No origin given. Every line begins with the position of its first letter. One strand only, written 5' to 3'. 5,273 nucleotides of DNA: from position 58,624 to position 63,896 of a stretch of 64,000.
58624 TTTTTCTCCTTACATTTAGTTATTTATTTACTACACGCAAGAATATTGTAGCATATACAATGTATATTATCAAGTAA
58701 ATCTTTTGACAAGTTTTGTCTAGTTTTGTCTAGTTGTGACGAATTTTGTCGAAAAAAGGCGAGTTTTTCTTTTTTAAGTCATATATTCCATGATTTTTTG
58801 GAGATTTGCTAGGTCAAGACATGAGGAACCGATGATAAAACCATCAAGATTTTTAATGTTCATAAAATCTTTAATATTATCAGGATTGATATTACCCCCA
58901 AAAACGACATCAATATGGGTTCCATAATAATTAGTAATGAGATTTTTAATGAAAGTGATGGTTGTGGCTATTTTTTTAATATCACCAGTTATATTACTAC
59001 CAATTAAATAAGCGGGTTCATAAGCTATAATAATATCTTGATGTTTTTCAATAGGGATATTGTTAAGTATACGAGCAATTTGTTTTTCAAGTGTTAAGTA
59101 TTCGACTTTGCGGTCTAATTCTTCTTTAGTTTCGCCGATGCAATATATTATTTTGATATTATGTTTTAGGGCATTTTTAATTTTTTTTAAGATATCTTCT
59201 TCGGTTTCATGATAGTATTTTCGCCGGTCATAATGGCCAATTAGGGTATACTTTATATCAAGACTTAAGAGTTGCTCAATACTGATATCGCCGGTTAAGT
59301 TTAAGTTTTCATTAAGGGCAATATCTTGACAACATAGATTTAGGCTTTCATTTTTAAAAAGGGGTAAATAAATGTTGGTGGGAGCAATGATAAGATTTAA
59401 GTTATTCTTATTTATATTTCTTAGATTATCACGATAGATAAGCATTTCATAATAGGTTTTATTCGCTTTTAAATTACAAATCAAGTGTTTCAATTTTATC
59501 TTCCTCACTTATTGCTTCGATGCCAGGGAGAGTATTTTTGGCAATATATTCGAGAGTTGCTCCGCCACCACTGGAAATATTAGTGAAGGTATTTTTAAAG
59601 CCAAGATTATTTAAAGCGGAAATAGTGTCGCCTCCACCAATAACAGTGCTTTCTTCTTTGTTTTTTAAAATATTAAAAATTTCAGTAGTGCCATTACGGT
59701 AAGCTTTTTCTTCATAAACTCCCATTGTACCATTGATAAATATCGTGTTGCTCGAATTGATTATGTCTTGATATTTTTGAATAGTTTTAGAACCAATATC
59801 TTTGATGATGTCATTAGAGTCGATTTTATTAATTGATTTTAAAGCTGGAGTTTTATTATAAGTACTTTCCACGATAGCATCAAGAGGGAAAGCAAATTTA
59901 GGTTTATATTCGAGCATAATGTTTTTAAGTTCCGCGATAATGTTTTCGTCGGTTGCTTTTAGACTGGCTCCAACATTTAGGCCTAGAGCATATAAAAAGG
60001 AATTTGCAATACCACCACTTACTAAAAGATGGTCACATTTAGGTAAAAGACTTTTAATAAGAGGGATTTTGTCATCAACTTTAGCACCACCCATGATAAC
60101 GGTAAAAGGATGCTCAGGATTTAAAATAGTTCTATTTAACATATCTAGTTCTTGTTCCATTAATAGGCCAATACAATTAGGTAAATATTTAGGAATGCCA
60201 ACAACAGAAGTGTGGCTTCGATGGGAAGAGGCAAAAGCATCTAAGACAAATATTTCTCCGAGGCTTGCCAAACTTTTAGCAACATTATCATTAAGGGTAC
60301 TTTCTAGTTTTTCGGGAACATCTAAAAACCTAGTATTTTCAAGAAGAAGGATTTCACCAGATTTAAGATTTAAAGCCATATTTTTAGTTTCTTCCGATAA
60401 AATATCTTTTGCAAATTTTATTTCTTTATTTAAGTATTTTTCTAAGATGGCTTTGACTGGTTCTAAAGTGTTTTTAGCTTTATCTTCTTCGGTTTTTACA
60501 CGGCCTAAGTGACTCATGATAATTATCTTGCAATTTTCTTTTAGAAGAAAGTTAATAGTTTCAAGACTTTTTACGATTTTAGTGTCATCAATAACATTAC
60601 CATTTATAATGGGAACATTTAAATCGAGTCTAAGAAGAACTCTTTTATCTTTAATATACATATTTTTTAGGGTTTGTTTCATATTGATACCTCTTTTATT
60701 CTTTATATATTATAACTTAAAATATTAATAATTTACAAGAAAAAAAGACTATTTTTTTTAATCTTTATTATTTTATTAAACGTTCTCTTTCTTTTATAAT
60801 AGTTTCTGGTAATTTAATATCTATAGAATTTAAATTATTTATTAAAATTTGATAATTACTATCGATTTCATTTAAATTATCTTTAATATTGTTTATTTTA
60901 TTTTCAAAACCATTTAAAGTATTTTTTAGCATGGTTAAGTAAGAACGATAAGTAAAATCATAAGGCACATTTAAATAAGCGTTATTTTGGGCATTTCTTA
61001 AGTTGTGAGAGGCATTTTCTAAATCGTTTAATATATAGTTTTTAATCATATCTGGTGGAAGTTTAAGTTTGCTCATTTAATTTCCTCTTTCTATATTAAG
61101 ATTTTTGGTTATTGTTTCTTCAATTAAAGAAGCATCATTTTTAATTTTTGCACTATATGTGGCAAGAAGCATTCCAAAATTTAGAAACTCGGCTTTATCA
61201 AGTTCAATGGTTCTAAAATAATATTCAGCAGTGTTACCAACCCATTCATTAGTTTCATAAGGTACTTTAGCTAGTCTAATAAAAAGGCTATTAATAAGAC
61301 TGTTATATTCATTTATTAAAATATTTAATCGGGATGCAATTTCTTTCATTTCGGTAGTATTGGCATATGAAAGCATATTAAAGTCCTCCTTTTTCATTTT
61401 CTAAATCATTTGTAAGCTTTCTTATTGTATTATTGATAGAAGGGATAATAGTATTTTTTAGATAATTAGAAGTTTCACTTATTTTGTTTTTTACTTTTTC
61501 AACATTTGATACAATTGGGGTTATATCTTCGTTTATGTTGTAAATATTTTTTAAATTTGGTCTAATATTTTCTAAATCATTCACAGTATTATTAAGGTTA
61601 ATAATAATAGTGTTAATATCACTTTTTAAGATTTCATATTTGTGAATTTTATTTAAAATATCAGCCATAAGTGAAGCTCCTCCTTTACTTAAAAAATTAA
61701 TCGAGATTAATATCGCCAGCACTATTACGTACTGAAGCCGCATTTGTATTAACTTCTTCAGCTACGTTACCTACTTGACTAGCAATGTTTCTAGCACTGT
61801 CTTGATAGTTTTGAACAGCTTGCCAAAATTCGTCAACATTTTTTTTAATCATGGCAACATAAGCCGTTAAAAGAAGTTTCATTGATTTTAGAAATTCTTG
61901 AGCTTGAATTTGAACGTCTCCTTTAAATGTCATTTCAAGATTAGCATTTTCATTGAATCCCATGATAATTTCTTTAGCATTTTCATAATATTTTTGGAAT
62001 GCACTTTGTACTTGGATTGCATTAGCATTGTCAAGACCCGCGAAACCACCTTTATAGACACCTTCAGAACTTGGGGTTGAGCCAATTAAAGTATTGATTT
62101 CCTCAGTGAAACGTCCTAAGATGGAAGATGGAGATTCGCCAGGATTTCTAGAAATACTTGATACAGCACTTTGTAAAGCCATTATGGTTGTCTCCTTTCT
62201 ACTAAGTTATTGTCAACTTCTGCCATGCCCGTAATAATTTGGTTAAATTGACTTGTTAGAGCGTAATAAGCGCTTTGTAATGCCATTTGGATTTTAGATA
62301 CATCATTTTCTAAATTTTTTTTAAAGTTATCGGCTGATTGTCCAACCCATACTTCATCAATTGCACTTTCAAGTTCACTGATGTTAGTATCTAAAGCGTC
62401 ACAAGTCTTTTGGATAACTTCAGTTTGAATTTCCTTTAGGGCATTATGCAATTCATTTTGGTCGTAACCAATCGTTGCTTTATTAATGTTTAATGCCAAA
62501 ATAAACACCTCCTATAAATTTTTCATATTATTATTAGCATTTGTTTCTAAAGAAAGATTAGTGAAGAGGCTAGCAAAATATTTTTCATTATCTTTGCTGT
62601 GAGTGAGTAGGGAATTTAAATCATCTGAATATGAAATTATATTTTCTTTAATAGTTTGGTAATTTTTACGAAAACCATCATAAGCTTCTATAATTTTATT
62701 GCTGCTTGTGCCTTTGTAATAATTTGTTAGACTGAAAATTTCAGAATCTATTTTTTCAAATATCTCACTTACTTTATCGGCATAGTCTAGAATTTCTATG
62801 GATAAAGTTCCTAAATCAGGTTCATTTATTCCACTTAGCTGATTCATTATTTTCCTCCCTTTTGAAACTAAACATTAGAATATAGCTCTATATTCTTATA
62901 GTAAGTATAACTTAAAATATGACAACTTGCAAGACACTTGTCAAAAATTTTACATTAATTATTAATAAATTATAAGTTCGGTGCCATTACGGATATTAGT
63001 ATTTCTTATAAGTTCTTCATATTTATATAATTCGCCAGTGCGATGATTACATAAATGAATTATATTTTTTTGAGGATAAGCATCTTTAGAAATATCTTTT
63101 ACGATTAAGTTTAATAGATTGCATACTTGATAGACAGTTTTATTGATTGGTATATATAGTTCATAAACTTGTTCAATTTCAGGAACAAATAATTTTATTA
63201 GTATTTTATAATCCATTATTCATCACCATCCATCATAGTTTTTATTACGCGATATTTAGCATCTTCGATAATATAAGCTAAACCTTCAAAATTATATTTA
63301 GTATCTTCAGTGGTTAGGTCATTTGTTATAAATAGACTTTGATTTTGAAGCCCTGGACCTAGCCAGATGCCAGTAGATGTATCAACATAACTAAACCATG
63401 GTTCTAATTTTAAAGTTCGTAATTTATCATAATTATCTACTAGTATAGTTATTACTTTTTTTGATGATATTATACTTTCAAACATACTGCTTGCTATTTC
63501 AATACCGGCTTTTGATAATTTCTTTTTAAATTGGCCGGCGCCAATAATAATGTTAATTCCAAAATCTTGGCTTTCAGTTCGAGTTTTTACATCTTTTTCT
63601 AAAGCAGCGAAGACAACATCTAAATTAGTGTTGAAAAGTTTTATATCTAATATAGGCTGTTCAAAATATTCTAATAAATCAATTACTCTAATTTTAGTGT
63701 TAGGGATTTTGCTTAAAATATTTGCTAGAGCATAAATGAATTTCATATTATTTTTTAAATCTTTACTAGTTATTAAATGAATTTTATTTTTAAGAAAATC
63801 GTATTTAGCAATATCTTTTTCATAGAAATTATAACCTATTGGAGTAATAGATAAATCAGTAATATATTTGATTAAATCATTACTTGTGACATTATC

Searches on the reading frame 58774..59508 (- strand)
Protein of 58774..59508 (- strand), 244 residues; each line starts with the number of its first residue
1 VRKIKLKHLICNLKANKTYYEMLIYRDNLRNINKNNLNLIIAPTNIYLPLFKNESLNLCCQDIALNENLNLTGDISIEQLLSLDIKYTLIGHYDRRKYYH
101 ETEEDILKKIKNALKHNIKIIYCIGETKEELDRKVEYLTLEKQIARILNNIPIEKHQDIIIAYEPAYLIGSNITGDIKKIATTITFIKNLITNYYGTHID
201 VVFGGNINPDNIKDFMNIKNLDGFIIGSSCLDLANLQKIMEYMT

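Call 14: search_protein_families(library=pfam, proteins=[window:58774-59508:-], max_evalue=0.00001)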
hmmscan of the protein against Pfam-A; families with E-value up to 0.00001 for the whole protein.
window:58774-59508:- (244 aa): 1 family
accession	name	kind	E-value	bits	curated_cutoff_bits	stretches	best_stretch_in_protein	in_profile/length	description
PF00121.24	TIM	-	1.2e-52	179.4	20.1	1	9-242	3-244/245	Triosephosphate isomerase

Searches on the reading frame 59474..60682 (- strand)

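Call 14: search_protein_families(library=pfam, proteins=[window:59474-60682:-], max_evalue=0.00001)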
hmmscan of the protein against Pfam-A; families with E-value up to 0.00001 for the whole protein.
window:59474-60682:- (402 aa): 1 family
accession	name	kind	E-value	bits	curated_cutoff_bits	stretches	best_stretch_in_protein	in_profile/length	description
PF00162.24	PGK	-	9.9e-122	407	27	1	6-381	2-377/379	Phosphoglycerate kinase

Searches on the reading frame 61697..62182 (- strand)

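Call 59: search_protein_families(library=pfam, proteins=[window:61697-62182:-], max_evalue=0.001)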
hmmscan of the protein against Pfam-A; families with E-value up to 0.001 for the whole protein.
window:61697-62182:- (161 aa): 1 family
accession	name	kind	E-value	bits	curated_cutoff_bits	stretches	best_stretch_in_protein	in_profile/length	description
PF17279.8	DUF5344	-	5.9e-07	30.4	27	1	57-136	10-87/87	Family of unknown function (DUF5344)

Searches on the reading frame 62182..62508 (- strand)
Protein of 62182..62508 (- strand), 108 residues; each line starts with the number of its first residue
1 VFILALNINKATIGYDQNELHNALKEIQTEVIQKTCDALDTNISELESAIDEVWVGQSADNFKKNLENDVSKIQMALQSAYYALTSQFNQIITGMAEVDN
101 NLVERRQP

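Call 59: search_protein_families(library=pfam, proteins=[window:62182-62508:-], max_evalue=0.001)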
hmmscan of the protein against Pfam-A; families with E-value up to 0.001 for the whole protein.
window:62182-62508:- (108 aa): 1 family
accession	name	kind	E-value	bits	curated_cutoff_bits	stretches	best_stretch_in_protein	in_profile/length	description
PF04513.17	Baculo_PEP_C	-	0.0006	20.3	38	1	7-102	8-108/140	Baculovirus polyhedron envelope protein, PEP, C terminus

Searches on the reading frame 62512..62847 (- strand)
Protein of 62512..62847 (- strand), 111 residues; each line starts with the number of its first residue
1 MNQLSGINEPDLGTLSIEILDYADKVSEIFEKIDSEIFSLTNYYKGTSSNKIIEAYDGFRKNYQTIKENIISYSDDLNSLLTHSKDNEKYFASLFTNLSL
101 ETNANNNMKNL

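Call 59: search_protein_families(library=pfam, proteins=[window:62512-62847:-], max_evalue=0.001)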
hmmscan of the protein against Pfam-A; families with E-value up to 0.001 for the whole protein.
window:62512-62847:- (111 aa): 2 families
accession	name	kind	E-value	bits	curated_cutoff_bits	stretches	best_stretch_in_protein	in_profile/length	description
PF06013.18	WXG100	-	0.00018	22.1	27.3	1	18-79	15-76/86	Proteins of 100 residues with WXG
PF06160.17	EzrA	-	0.00081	18.3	39.6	1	21-94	68-141/557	Septation ring formation regulator, EzrA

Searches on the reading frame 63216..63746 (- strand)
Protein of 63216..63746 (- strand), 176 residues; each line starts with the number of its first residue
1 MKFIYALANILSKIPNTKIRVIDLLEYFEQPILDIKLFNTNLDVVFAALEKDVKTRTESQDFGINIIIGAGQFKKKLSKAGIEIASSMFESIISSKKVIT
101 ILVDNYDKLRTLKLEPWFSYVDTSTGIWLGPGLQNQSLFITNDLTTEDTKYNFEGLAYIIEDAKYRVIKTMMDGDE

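Call 14: search_protein_families(library=pfam, proteins=[window:63216-63746:-], max_evalue=0.00001)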
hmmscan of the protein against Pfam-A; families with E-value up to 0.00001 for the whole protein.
window:63216-63746:- (176 aa): 0 families

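Call 56: search_protein_families(library=pfam, proteins=[window:63216-63746:-], max_evalue=0.1)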
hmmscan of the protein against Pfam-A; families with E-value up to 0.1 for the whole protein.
window:63216-63746:- (176 aa): 0 families

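Call 64: find_encoding_contigs(protein=window:63216-63746:-, flank=10000, max_places=3)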
Protein window:63216-63746:- (176 aa): no gene with exactly this product is on record in the collection.
